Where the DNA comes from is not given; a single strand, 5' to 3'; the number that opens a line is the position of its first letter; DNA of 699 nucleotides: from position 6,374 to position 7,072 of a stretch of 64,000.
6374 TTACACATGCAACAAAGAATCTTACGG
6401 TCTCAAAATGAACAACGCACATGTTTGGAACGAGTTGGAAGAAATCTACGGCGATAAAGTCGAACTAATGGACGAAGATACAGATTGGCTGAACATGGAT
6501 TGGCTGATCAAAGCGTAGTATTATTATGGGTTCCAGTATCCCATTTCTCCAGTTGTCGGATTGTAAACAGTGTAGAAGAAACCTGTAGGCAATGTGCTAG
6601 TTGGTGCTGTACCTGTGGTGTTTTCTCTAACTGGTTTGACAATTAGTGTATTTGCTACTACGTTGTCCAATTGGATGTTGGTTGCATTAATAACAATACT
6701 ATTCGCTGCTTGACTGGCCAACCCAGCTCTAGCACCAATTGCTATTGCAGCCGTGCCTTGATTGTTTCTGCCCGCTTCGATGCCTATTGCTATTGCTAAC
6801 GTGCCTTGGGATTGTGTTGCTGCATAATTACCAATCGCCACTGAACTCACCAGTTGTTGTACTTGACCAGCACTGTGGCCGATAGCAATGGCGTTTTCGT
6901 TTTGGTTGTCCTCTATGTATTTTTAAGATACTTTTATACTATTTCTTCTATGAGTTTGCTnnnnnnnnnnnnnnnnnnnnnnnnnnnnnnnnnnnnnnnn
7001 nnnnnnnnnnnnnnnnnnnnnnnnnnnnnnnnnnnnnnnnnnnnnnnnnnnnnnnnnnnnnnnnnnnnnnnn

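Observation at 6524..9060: Minus-strand late cassette inside the early plus-strand region, with a duplicated promoter/RBS cassette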

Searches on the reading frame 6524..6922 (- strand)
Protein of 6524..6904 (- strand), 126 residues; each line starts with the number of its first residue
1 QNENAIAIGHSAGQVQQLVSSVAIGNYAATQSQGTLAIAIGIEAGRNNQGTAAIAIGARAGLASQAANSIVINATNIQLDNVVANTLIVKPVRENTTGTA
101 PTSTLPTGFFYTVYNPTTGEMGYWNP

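Call 7: search_protein_families(library=pfam, proteins=[window:6524-6904:-], max_evalue=0.01)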
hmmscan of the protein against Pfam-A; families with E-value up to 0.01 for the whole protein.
window:6524-6904:- (126 aa): 0 families

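Call 8: search_protein_families(library=phrogs, proteins=[window:6524-6904:-], max_evalue=0.01)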
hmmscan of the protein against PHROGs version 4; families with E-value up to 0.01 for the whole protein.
window:6524-6904:- (126 aa): 0 families

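Call 10: search_dna_similar(query=window:6524-6904:-, collection=phages, mode=protein, max_rows=30, max_evalue=0.01)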
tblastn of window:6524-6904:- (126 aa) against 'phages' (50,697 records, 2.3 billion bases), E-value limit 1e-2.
No match.

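Call 16: find_homologous_proteins(query=window:6527-6904:-, max_evalue=0.001)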
Query window:6527-6904:- (126 aa): 32 proteins with E <= 0.001 among 47 candidates.
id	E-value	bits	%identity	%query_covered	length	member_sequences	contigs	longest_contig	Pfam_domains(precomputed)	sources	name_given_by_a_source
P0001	5.5e-55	202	95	83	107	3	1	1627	-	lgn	-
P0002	2.8e-34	136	76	67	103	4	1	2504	-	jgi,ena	-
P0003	1.9e-26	110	53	99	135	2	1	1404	-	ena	-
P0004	6.3e-26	109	54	99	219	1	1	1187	-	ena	-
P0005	1.2e-24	105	51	98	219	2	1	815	-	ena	-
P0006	1.2e-24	105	51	98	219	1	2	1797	-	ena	-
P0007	1.3e-24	105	51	98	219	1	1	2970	-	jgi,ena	jgi:hypothetical protein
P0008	1.3e-24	105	51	98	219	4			-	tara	tara:strand:- start:7 stop:666 length:660 start_codon:yes stop_codon:yes gene_type:complete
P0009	1.3e-24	105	51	98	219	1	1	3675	-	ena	-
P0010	2.4e-24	104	49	98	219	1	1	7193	-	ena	-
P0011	2.5e-24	104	51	98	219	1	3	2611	-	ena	-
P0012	6.9e-24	102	54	99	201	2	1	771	-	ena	-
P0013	2.6e-22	97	48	98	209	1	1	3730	-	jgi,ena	jgi:hypothetical protein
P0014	4.5e-22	96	49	99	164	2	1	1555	-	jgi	jgi:hypothetical protein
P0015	1.6e-21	95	49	96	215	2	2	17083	-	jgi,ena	-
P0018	1.7e-19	88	50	99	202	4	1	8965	-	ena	-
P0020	5.1e-18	83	36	96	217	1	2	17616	PF05658.20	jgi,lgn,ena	-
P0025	4.5e-15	74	45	96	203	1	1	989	PF13884.12,PF05658.20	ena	-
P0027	9.4e-13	66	48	97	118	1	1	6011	-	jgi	jgi:hypothetical protein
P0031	1.4e-6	46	51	63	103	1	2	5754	PF05658.20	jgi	jgi:hypothetical protein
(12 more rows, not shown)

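Call 19: find_encoding_contigs(protein=P0001, flank=6000)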
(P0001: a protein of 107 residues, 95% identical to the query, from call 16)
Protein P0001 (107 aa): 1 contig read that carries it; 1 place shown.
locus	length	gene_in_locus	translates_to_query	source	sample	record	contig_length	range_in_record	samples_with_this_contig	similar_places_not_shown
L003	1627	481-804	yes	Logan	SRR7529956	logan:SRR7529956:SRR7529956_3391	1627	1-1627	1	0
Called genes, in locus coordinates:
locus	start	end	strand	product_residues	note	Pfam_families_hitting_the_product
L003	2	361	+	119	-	?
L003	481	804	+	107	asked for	-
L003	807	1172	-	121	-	-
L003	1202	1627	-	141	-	?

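Call 20: find_encoding_contigs(protein=P0002, flank=6000)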
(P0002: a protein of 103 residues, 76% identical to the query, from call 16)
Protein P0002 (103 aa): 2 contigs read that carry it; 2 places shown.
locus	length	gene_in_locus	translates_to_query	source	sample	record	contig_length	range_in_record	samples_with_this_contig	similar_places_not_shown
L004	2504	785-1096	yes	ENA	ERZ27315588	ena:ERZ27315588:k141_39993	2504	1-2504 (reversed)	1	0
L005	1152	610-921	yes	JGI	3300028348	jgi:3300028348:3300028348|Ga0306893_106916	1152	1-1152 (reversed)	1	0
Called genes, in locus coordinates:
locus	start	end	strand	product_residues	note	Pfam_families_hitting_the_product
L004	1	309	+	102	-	?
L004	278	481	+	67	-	-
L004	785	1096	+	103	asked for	-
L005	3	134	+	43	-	?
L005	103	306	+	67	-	-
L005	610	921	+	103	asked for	-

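Call 21: find_encoding_contigs(protein=P0015, flank=9000)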
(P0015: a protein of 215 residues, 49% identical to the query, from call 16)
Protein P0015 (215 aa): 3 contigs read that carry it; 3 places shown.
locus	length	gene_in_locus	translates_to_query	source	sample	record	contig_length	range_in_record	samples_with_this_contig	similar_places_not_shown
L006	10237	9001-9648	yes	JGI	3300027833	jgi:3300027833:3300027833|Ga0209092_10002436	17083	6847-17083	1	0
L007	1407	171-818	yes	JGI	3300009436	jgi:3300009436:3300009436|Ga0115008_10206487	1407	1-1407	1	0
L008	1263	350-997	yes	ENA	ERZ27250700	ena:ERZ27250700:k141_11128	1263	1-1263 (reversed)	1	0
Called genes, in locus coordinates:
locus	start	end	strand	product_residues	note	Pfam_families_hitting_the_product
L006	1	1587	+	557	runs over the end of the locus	PF18454:Mtd_N (weak), PF12708:Pect-lyase_RHGA_epim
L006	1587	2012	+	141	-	-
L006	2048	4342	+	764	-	PF03477:ATP-cone, PF00317:Ribonuc_red_lgN, PF02867:Ribonuc_red_lgC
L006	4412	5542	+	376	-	PF00268:Ribonuc_red_sm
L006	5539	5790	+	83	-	PF00462:Glutaredoxin, PF13417:GST_N_3 (weak)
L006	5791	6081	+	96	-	-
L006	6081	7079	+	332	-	PF05257:CHAP (weak)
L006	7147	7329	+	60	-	PF07432:Hc1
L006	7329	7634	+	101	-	-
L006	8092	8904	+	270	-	-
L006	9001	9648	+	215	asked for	-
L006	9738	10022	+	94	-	-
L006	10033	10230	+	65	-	PF19883:DUF6356 (weak)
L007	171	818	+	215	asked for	-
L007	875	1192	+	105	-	-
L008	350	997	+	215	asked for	-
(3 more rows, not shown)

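Call 32: find_encoding_contigs(protein=P0020, flank=9000, max_places=3)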
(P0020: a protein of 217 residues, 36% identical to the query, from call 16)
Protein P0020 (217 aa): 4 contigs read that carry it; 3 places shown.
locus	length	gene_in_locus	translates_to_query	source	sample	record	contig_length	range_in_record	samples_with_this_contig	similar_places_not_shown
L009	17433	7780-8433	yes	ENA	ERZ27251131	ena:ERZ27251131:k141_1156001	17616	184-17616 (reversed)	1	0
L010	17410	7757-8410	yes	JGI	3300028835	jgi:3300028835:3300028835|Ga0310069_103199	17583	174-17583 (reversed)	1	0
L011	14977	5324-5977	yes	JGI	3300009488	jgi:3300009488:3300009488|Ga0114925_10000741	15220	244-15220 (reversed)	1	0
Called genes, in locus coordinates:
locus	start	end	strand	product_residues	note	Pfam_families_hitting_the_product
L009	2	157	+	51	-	?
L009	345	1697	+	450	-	PF04983:RNA_pol_Rpb1_3, PF05000:RNA_pol_Rpb1_4, PF04998:RNA_pol_Rpb1_5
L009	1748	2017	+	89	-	PF13639:zf-RING_2 (faint), PF00097:zf-C3HC4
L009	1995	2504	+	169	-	PF00097:zf-C3HC4 (weak), PF13445:zf-RING_UBOX (weak), PF13639:zf-RING_2 (weak), PF13920:zf-C3HC4_3 (weak), PF14634:zf-RING_5 (weak)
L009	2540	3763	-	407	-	-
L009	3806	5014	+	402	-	PF00069:Pkinase, PF03109:ABC1 (weak)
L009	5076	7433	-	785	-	PF03477:ATP-cone, PF00317:Ribonuc_red_lgN, PF02867:Ribonuc_red_lgC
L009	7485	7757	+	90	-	-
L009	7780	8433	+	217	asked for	PF05658:YadA_head (faint)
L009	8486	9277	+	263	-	PF00656:Peptidase_C14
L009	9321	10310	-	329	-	PF00352:TBP (faint)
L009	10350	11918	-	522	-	-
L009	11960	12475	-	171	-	-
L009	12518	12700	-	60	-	-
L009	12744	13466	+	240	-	PF19075:DUF5771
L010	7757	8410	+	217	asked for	PF05658:YadA_head (faint)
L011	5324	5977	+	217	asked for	PF05658:YadA_head (faint)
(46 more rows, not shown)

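Call 33: find_encoding_contigs(protein=P0018, flank=9000, max_places=3)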
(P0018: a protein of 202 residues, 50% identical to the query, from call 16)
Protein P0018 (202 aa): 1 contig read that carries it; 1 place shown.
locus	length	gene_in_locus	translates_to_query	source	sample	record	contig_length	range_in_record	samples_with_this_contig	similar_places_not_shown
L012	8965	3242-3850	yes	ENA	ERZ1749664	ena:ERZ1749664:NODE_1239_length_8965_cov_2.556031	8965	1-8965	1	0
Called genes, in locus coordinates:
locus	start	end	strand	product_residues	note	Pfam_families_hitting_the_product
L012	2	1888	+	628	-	?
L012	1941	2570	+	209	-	-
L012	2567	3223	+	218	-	-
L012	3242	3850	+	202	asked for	-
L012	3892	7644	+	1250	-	PF13884:Peptidase_S74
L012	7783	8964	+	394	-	?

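Call 35: find_related_loci(query=window:6527-6904:-, collection=viral_contigs, flank=6000)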
Query window:6527-6904:- (126 aa) in viral_contigs; peptide patterns used: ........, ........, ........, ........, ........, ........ (x = any residue, [..] = any of these).
15 stretches matched a pattern; 8 encode a relative of the query (tblastn E <= 1e-3); 8 distinct loci.
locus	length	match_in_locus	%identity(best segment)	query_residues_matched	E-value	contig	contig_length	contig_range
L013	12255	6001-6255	76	42-126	2e-39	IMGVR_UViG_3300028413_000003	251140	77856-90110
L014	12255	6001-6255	76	42-126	2e-39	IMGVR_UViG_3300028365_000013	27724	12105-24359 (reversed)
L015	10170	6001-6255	76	42-126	1e-39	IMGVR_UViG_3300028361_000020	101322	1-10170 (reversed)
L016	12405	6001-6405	41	1-126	2e-19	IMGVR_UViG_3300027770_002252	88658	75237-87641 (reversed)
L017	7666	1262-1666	41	1-126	2e-19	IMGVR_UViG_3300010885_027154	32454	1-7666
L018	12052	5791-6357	49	1-94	9e-18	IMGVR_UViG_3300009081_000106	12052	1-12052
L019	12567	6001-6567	45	1-93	1e-17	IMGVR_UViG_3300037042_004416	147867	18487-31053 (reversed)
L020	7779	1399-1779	43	1-96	2e-16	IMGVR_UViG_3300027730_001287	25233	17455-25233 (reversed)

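Call 41: find_encoding_contigs(protein=P0003, flank=3000, max_places=4)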
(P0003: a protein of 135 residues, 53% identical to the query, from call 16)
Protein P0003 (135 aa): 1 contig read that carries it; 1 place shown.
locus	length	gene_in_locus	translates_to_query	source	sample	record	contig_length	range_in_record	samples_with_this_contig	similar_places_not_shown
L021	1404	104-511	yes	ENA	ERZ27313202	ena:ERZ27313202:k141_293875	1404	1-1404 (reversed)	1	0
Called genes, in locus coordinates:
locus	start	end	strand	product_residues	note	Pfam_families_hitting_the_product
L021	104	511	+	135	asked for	-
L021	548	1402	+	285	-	?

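Call 42: find_encoding_contigs(protein=P0027, flank=6000, max_places=3)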
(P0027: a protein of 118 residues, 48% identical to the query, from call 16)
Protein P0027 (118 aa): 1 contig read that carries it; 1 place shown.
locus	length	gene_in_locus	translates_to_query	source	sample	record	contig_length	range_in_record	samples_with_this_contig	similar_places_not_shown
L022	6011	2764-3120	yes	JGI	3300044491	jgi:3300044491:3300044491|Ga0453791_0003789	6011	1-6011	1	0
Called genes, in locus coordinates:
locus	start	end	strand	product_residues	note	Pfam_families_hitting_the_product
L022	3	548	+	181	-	?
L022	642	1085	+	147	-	-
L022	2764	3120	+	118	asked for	-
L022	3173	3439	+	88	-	-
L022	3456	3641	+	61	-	-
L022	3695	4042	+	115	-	-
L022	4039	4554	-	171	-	-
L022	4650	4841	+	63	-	-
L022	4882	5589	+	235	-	-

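Call 51: search_solved_structures(query=A2, max_evalue=1, show_alignments=1)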
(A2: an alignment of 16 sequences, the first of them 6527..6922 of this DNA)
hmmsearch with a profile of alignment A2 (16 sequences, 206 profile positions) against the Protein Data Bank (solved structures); distinct sequences matched with E-value up to 1: 2.
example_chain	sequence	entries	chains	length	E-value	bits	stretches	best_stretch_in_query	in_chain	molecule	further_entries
1p9h_A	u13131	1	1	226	0.0094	19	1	55-124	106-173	Invasin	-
1vra_B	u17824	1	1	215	0.34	13.9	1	24-140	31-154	Arginine biosynthesis bifunctional protein argJ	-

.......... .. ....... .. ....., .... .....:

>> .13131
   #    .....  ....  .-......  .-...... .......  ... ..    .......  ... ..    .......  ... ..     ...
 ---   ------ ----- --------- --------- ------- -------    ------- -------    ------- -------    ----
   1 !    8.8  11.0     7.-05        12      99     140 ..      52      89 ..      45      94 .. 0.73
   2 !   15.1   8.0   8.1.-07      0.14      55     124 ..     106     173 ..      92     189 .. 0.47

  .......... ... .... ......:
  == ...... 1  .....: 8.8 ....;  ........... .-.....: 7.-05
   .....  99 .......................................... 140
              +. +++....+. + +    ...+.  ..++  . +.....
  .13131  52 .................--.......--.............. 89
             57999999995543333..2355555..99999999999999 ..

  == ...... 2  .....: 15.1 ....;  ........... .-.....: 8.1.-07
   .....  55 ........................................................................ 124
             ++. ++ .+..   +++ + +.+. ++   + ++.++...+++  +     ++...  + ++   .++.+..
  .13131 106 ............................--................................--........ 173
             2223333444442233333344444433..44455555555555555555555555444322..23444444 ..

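Call 54: search_protein_families(library=pfam, alignment_id=A2, max_evalue=1)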
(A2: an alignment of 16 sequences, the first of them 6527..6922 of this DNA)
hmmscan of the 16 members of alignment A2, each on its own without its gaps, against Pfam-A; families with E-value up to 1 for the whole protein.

A. member 1, window:6527-6922:- (132 aa): 0 families

B. families by the number of members that match (of 16 scanned): 8 families
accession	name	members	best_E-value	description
PF05658.19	YadA_head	10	2.7e-06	YadA head domain repeat (2 copies)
PF18454.7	Mtd_N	4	0.0023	Major tropism determinant N-terminal domain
PF05710.17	Coiled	2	0.084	Coiled coil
PF13884.11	Peptidase_S74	1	3.6e-10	Chaperone of endosialidase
PF07886.16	BA14K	1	0.14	BA14K-like protein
PF17029.10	DUF5100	1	0.16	Domain of unknown function (DUF5100)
PF13157.11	Enas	1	0.57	Endospore appendages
PF16940.10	Tic110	1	0.71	Chloroplast envelope transporter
